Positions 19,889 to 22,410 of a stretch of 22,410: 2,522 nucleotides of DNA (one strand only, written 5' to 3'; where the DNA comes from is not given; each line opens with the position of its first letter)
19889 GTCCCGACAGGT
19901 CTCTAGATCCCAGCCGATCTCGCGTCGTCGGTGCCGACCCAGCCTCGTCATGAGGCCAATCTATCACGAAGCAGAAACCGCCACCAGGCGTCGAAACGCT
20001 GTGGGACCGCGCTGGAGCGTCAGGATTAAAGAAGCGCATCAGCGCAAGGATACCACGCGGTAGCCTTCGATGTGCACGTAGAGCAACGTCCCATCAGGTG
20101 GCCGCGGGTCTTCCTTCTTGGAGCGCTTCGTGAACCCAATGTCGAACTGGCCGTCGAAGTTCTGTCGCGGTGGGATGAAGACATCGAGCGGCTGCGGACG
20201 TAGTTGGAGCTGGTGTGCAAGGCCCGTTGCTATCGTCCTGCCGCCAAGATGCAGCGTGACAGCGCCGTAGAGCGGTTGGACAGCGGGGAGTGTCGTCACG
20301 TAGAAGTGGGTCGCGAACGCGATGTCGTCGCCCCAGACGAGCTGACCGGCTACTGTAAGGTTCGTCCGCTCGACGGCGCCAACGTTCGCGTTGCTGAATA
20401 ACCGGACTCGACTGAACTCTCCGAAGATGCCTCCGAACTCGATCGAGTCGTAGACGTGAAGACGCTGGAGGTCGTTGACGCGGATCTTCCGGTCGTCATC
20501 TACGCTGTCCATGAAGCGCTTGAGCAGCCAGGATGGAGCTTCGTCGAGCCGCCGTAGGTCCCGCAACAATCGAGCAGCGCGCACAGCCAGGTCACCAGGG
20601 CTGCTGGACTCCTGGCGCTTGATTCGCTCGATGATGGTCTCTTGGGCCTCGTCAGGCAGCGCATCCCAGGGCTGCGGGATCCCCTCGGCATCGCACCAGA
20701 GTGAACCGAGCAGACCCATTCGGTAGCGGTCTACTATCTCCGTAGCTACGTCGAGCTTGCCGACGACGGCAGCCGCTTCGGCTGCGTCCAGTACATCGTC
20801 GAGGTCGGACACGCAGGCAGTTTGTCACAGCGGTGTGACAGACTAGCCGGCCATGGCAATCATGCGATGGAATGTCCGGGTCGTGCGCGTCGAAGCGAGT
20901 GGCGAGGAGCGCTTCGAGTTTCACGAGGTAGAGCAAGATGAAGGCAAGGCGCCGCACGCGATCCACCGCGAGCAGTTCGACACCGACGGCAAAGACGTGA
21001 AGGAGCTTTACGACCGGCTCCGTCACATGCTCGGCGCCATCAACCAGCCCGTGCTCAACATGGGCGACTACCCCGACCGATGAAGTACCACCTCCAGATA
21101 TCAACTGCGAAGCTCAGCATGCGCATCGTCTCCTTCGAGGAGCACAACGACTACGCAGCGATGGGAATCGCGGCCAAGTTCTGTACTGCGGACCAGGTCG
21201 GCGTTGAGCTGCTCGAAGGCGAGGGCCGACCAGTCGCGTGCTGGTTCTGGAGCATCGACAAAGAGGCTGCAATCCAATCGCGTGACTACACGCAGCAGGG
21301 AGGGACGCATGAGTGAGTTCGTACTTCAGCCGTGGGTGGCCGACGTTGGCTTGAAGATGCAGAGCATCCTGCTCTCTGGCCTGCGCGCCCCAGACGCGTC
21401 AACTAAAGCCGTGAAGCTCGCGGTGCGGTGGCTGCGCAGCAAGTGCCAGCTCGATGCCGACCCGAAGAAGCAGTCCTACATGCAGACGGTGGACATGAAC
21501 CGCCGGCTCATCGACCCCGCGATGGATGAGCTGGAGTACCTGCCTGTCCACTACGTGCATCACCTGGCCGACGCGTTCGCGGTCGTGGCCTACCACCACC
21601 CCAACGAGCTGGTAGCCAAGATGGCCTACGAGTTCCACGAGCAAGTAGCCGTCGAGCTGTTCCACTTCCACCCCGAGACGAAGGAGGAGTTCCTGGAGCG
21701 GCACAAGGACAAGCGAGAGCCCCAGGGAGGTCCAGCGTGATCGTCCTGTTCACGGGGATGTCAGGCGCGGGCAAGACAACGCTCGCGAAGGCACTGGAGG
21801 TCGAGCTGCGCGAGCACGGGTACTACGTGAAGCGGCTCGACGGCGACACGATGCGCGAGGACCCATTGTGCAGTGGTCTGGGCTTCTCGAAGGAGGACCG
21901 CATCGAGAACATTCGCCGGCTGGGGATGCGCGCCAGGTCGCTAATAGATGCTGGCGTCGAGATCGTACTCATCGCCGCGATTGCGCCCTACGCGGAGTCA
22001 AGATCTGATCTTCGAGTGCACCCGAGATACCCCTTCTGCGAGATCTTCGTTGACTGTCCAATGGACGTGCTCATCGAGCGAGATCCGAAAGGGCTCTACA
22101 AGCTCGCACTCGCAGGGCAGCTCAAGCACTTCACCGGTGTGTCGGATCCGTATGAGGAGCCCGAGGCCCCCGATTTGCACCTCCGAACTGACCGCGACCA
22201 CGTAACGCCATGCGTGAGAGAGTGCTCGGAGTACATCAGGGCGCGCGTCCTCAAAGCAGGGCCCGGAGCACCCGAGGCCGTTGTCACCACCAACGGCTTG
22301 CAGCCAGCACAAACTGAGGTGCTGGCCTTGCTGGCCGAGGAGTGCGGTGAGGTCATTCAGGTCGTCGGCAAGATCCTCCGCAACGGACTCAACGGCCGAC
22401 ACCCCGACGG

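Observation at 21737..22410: APS kinase (PAPS synthesis) as the last gene of a coupled operon in a phage-like context, with a C-terminal extension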

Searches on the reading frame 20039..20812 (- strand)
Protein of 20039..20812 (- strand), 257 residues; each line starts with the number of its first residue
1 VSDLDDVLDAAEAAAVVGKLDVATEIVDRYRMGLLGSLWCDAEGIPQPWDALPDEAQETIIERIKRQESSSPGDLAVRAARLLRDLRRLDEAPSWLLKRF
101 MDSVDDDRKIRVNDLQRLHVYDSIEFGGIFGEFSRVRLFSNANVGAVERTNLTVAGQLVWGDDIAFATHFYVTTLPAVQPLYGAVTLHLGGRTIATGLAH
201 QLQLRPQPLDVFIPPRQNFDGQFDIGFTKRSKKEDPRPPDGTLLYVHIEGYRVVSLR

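Call 17: find_encoding_contigs(protein=window:20039-20812:-, flank=10000)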
Protein window:20039-20812:- (257 aa): 1 contig read that carries it; 1 place shown.
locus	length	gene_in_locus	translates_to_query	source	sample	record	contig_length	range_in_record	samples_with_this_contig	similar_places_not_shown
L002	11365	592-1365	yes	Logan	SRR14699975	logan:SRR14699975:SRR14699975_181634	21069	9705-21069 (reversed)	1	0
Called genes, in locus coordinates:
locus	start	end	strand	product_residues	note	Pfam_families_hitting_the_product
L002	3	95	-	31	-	?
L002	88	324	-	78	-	-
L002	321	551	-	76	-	-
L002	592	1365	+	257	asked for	-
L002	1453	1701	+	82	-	-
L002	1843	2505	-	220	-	-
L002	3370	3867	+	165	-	-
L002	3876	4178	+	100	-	-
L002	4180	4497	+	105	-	-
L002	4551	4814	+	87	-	-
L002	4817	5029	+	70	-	-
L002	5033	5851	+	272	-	-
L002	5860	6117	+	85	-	-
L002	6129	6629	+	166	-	-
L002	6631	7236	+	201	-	-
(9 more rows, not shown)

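Call 26: search_protein_families(library=phrogs, proteins=[window:20039-20812:-], max_evalue=0.001)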
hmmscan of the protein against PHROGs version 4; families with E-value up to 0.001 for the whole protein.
window:20039-20812:- (257 aa): 0 families

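Call 29: search_protein_families(library=pfam, proteins=[window:20039-20812:-], max_evalue=0.1)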
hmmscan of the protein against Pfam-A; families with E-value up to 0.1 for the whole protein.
window:20039-20812:- (257 aa): 0 families

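Call 81: find_related_loci(query=window:20039-20812:-, collection=viral_contigs, flank=6000)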
Query window:20039-20812:- (257 aa) in viral_contigs; peptide patterns used: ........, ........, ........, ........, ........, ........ (x = any residue, [..] = any of these).
No stretch of DNA in the collection matches any of the patterns.

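Call 83: find_related_loci(query=A5, collection=viral_contigs, flank=6000)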
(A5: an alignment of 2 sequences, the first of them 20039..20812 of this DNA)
Query A5 (257 aa) in viral_contigs; peptide patterns used: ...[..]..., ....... (x = any residue, [..] = any of these).
138 stretches matched a pattern, but none encodes a relative of the query by tblastn (E <= 1e-3).

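Call 84: find_related_loci(query=A5, collection=metagenome_contigs, flank=10000)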
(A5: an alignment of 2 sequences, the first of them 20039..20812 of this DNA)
Query A5 (257 aa) in metagenome_contigs; peptide patterns used: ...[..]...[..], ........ (x = any residue, [..] = any of these).
600 stretches matched a pattern, but none encodes a relative of the query by tblastn (E <= 1e-3).

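Call 85: find_homologous_proteins(query=window:20039-20812:-)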
Query window:20039-20812:- (257 aa): 4 proteins with E <= 0.001 among 4651 candidates.
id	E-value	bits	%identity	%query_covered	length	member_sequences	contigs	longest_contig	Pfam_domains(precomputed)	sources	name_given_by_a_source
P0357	4.1e-168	576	100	100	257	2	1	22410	-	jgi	-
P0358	1.3e-116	407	70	100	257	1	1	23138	-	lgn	-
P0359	8.0e-85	303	57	98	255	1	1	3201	-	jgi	jgi:hypothetical protein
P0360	1.1e-80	289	54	98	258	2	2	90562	-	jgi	jgi:hypothetical protein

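Call 86: find_encoding_contigs(protein=P0358, flank=10000)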
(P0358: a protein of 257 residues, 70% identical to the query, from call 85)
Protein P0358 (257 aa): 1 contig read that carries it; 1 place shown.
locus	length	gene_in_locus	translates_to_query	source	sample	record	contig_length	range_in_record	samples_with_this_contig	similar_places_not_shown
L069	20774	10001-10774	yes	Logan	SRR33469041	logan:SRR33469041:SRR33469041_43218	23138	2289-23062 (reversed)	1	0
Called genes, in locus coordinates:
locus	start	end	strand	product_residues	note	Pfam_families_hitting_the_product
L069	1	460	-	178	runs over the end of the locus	?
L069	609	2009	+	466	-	PF14890:Intein_splicing, PF14528:LAGLIDADG_3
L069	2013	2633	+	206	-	PF01327:Pep_deformylase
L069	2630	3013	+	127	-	-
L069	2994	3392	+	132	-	PF18024:HTH_50 (weak)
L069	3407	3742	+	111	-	-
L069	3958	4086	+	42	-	-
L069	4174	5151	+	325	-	PF01471:PG_binding_1 (faint)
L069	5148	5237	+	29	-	-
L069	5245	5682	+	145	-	-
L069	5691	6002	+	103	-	-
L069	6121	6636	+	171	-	-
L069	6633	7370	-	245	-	-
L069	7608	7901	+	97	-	-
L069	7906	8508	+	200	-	-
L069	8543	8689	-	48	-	-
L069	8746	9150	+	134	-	-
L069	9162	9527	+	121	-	-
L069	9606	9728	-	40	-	-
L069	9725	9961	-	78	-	-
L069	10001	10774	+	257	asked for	-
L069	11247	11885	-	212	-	-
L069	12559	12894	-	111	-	PF23790:Kyano_Gp96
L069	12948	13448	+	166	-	-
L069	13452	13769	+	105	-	-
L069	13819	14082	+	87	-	-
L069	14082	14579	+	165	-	-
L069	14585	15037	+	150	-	-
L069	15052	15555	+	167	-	-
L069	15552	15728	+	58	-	-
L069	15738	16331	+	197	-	-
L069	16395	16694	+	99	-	-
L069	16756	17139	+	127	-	PF00293:NUDIX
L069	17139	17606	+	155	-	-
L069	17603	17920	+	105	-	-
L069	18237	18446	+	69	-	-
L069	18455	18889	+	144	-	-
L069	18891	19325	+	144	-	-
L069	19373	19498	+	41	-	-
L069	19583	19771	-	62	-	-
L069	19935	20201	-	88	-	-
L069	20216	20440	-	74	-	-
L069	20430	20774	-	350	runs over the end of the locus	-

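Call 87: find_encoding_contigs(protein=P0359, flank=10000)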
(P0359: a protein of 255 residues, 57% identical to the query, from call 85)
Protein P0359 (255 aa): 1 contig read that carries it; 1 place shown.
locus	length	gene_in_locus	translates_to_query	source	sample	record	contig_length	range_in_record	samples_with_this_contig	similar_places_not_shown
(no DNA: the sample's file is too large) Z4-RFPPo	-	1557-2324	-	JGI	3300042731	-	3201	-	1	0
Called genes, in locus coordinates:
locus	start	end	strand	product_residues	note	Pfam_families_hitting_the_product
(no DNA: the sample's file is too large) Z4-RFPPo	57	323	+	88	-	-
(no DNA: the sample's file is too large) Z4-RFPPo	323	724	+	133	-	-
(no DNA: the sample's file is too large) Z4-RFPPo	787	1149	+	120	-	-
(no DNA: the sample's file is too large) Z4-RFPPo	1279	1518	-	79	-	-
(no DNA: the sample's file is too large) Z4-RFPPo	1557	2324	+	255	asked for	-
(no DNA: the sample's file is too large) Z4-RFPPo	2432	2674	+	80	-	-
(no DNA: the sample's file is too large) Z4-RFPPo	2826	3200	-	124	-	?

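Call 88: find_encoding_contigs(protein=P0357, flank=10000)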
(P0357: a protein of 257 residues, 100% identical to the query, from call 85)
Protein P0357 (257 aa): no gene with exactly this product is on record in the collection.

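Call 94: search_protein_families(library=phrogs, proteins=[L069:609-2009:+, L069:12559-12894:-, L069:6121-6636:+], max_evalue=0.001)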
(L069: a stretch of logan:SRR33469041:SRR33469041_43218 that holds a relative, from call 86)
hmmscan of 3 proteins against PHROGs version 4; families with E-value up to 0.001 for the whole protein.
L069:609-2009:+ (466 aa): 2 families
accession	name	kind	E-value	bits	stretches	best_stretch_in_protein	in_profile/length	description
phrog_9666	-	unknown function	7.3e-05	22.1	0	324-352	460-487/779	-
phrog_36001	-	unknown function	0.00063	19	0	327-366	435-474/715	-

L069:12559-12894:- (111 aa): 1 family
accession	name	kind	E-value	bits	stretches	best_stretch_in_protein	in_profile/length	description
phrog_554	-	unknown function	4e-11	44.2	1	27-82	32-88/109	-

L069:6121-6636:+ (171 aa): 0 families

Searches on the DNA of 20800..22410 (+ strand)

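Call 6: search_dna_similar(query=window:20800-22410:+, collection=phages, mode=near)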
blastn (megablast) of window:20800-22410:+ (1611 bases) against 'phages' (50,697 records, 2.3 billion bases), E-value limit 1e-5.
No match.

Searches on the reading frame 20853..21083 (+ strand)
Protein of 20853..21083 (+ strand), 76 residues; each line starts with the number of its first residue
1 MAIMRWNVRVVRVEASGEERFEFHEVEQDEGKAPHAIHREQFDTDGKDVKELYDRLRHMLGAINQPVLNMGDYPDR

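Call 18: find_encoding_contigs(protein=window:20853-21083:+, flank=10000)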
Protein window:20853-21083:+ (76 aa): 1 contig read that carries it; 1 place shown.
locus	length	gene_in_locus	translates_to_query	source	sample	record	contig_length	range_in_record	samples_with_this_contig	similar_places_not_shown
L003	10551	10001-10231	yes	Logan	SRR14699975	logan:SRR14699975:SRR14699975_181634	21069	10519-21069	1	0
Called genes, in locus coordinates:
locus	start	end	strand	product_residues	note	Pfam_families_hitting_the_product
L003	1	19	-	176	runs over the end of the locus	-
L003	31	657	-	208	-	-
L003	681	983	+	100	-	PF20137:BubE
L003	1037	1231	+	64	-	-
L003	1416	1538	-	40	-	-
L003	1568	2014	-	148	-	-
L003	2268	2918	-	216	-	-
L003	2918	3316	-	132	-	PF00293:NUDIX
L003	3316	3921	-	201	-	-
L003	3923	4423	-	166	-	-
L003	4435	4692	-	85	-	-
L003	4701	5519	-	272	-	-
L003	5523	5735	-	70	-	-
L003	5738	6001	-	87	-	-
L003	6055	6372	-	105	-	-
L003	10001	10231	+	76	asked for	-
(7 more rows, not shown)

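Call 29: search_protein_families(library=pfam, proteins=[window:20853-21083:+], max_evalue=0.1)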
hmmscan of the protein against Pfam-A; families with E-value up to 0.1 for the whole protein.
window:20853-21083:+ (76 aa): 0 families

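Call 63: search_protein_families(library=phrogs, proteins=[window:20853-21083:+], max_evalue=0.01)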
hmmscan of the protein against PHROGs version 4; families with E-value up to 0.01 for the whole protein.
window:20853-21083:+ (76 aa): 1 family
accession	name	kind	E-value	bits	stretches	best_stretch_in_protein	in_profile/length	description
phrog_21321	-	unknown function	2.9e-06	28.4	1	2-70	15-88/104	-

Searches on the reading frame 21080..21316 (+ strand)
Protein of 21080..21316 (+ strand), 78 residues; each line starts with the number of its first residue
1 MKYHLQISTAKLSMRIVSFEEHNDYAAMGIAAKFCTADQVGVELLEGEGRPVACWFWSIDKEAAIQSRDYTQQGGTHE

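Call 29: search_protein_families(library=pfam, proteins=[window:21080-21316:+], max_evalue=0.1)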
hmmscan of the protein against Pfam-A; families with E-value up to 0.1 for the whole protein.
window:21080-21316:+ (78 aa): 0 families

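Call 63: search_protein_families(library=phrogs, proteins=[window:21080-21316:+], max_evalue=0.01)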
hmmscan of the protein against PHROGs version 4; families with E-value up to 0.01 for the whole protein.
window:21080-21316:+ (78 aa): 0 families

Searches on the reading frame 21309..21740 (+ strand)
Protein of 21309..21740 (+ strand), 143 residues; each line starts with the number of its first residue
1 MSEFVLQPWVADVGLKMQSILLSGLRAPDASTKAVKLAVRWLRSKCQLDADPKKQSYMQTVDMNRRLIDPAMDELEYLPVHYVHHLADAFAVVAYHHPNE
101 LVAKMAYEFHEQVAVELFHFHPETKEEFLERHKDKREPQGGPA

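Call 10: find_encoding_contigs(protein=window:21309-21737:+, flank=10000)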
Protein seq(143 aa) (143 aa): no gene with exactly this product is on record in the collection.

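Call 29: search_protein_families(library=pfam, proteins=[window:21309-21740:+], max_evalue=0.1)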
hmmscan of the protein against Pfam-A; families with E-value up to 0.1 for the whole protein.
window:21309-21740:+ (143 aa): 1 family
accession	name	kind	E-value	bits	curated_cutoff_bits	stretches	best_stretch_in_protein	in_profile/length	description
PF21205.3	Rep3_C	-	0.042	14.5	21.1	1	41-75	4-33/59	Initiator Rep protein, WH2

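Call 63: search_protein_families(library=phrogs, proteins=[window:21309-21740:+], max_evalue=0.01)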
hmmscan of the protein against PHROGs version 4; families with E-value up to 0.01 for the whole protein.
window:21309-21740:+ (143 aa): 0 families

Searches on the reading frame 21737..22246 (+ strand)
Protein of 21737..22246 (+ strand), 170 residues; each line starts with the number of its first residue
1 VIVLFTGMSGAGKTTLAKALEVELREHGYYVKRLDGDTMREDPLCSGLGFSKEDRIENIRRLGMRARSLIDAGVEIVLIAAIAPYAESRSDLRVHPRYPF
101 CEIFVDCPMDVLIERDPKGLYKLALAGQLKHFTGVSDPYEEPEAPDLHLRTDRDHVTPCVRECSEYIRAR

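Call 93: find_related_loci(query=A6, collection=genome_contigs, flank=10000)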
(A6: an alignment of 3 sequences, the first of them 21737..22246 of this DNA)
Query A6 (170 aa) in genome_contigs; peptide patterns used: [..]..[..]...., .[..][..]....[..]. (x = any residue, [..] = any of these).
59 stretches matched a pattern; 8 encode a relative of the query (tblastn E <= 1e-3); 8 distinct loci.
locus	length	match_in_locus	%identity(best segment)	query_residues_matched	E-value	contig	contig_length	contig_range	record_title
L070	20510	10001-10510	44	1-170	6e-44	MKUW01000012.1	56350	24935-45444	MAG: Chloroflexi bacterium 44-23 SCNpilot_bf_inoc_scaffold_342, whole genome shotgun sequence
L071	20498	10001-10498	46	1-167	9e-39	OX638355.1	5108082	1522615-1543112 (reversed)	MAG: Terriglobia bacterium isolate 290eebee-5386-4bec-b87c-7b5c19ab3581 genome assembly, chromosome: 1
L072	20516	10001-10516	44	1-170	4e-30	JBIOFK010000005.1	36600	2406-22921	MAG: Actinomycetales bacterium isolate GcA5-12 k141_522554_length_36600_cov_22.3908, whole genome shotgun sequence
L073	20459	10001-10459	41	1-158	1e-28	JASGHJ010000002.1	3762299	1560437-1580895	MAG: Anaeromyxobacteraceae bacterium isolate 5N017 JMF-2111-06-0005.ont.bin.17_1, whole genome shotgun sequence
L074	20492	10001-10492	38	1-167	5e-27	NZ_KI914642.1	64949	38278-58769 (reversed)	Arthrobacter sp. H14 scaffold18, whole genome shotgun sequence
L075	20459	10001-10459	41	1-158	7e-29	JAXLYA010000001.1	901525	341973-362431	MAG: Anaeromyxobacter sp. isolate STL-MYX1 C1.7.fa-1, whole genome shotgun sequence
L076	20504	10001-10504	42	2-170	8e-35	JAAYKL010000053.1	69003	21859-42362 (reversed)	MAG: Myxococcales bacterium isolate AS10tlH2TH_424 97162_AS10, whole genome shotgun sequence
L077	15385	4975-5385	37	3-142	6e-17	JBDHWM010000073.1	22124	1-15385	MAG: Caldilinea sp. isolate AS-MICRO-3CA.126 NODE_10219_length_22124_cov_25.899559, whole genome shotgun sequence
